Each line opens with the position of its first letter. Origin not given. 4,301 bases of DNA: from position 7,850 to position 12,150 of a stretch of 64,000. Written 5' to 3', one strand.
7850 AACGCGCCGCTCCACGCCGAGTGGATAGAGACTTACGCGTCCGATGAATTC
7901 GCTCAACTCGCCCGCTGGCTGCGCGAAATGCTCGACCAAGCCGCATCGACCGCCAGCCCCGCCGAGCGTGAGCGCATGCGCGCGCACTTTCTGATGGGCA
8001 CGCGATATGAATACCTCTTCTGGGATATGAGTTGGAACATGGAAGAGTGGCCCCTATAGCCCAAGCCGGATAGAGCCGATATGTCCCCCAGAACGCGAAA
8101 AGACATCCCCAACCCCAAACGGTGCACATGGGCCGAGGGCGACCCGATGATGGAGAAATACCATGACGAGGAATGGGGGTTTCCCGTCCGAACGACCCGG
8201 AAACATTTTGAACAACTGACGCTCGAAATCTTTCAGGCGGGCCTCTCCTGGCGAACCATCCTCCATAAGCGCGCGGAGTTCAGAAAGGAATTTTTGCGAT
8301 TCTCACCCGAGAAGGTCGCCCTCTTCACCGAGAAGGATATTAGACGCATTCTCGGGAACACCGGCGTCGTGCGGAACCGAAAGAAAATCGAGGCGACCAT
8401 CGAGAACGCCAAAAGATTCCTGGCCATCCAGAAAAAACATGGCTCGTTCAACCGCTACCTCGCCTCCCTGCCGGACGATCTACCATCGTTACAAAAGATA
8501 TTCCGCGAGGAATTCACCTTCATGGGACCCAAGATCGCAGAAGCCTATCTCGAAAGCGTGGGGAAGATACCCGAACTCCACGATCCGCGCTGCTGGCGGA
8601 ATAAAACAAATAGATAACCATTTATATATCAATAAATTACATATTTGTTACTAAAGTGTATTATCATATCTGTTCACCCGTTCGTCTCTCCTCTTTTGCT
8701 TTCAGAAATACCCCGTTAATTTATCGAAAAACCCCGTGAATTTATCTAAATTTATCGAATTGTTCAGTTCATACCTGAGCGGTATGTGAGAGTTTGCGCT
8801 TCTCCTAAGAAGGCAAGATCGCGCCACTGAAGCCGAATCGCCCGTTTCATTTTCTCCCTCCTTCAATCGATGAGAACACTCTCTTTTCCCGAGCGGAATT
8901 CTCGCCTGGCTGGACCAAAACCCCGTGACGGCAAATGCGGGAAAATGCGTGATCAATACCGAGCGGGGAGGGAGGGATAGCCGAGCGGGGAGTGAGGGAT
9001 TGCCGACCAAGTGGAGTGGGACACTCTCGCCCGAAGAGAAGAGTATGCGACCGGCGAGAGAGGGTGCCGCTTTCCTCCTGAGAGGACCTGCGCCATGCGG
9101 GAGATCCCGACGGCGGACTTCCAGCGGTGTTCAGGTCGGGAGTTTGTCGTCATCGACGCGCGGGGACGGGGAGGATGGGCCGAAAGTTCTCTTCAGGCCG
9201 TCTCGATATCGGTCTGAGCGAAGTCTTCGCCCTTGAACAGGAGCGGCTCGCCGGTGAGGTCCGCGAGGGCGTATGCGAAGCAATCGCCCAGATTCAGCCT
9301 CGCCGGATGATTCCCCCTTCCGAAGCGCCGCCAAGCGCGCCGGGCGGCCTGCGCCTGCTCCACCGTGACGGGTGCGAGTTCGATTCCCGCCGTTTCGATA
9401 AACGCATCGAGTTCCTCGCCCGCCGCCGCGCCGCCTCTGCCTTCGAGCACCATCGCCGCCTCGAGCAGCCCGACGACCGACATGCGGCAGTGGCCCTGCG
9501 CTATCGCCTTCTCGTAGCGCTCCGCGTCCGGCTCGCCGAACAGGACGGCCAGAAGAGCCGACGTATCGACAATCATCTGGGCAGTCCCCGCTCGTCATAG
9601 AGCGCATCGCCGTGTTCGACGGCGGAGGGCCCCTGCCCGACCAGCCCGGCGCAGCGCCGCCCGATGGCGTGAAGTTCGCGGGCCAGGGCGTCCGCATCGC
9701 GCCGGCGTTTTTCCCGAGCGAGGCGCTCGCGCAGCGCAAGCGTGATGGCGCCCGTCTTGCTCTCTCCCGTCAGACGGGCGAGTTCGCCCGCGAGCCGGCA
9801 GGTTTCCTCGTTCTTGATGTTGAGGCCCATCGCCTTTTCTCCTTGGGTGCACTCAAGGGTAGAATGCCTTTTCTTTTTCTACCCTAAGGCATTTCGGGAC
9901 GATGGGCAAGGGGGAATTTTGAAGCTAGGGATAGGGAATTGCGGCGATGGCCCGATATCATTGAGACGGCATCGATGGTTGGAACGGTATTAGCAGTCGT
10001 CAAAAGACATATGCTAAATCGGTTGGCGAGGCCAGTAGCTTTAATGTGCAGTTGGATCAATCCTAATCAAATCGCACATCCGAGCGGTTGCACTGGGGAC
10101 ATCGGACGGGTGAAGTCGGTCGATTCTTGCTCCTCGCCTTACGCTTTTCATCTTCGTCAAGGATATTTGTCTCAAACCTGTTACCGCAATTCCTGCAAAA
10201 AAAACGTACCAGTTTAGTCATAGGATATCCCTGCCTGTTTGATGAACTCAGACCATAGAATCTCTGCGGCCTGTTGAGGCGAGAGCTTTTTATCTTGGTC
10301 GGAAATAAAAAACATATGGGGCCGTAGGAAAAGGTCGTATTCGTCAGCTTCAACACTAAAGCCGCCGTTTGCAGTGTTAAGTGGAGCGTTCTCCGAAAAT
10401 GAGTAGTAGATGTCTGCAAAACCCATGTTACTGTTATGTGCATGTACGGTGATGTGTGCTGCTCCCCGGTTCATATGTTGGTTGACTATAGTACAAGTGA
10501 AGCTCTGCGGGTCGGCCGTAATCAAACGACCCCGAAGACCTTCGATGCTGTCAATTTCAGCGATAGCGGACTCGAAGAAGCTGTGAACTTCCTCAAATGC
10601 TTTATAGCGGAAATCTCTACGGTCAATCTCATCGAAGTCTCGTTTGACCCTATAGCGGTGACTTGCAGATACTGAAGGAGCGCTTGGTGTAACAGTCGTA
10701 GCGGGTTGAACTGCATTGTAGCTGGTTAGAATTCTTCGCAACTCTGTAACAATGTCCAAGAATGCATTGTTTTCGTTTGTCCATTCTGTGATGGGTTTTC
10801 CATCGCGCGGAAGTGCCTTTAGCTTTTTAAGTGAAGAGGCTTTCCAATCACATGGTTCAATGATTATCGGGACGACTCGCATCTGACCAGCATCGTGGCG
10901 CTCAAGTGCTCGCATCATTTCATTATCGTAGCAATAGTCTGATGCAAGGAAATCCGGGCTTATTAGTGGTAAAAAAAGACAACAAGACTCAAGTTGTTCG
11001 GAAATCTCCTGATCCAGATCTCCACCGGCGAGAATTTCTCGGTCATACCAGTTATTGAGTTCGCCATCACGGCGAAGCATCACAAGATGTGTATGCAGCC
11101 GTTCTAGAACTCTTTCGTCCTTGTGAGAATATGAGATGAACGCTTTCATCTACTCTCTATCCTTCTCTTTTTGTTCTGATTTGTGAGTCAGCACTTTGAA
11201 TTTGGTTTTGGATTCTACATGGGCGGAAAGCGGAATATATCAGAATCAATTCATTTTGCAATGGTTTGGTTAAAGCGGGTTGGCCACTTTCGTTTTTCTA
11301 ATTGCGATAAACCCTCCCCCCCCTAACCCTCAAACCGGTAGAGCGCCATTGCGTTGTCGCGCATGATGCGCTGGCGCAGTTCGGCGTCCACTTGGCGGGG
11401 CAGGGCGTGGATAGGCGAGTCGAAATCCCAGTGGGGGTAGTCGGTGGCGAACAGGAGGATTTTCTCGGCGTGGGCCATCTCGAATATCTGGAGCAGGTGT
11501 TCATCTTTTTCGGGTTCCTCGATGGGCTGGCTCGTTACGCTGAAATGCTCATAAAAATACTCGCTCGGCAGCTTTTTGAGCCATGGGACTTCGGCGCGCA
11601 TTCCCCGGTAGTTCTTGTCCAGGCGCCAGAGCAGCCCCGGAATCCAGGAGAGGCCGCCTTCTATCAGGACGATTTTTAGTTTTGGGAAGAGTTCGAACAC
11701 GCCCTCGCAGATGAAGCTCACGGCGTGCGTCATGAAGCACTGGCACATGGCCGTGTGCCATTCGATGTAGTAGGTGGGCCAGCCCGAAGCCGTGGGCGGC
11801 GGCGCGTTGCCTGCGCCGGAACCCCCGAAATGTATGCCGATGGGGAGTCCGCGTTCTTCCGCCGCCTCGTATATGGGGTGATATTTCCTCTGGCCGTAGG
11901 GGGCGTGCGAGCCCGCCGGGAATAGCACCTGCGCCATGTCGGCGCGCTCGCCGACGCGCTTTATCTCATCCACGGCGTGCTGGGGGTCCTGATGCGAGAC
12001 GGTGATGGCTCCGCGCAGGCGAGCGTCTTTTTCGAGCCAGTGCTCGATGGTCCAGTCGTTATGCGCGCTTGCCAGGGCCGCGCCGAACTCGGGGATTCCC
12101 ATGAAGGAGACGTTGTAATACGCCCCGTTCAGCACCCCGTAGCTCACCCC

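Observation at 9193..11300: AT-rich TIR + zinc-ribbon two-gene module next to VapBC: candidate uncharacterised defence or NADase-toxin system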

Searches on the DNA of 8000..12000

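Call 99: search_rna_families(source=window, start=8000, end=12000, threshold=evalue, max_evalue=1)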
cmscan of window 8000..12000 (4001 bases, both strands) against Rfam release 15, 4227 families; matches with E-value up to 1: 0.
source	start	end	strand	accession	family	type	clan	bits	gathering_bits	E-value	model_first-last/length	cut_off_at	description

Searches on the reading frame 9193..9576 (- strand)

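Call 4: search_protein_families(library=pfam, proteins=[window:9193-9576:-], max_evalue=1)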
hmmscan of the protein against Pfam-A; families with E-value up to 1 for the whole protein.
window:9193-9576:- (127 aa): 2 families
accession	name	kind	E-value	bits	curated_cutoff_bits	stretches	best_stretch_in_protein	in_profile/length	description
PF01850.27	PIN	-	6.7e-18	65.9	23.6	1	1-123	1-118/120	PIN domain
PF07371.17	DUF1490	-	0.0046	17.4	28.4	1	40-103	11-72/88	Protein of unknown function (DUF1490)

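Call 5: search_protein_families(library=padloc, proteins=[window:9193-9576:-], max_evalue=1)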
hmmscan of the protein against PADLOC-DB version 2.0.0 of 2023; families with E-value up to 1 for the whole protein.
window:9193-9576:- (127 aa): 0 families

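Call 7: search_protein_families(library=ncbifam, proteins=[window:9193-9576:-], max_evalue=0.1)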
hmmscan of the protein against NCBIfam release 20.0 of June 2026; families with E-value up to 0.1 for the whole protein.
window:9193-9576:- (127 aa): 0 families

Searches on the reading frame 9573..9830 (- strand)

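Call 4: search_protein_families(library=pfam, proteins=[window:9573-9830:-], max_evalue=1)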
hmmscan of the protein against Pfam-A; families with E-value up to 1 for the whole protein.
window:9573-9830:- (85 aa): 2 families
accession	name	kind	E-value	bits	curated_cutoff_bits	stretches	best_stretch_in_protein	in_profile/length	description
PF07704.17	PSK_trans_fac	-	1.1e-25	90.7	28.3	1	1-84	1-82/82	Rv0623-like transcription factor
PF09957.15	VapB_antitoxin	-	0.024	15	23.4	1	22-47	21-45/47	Bacterial antitoxin of type II TA system, VapB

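Call 5: search_protein_families(library=padloc, proteins=[window:9573-9830:-], max_evalue=1)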
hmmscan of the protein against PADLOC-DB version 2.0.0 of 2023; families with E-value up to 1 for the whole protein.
window:9573-9830:- (85 aa): 0 families

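Call 7: search_protein_families(library=ncbifam, proteins=[window:9573-9830:-], max_evalue=0.1)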
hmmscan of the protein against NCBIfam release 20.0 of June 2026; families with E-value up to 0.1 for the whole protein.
window:9573-9830:- (85 aa): 0 families
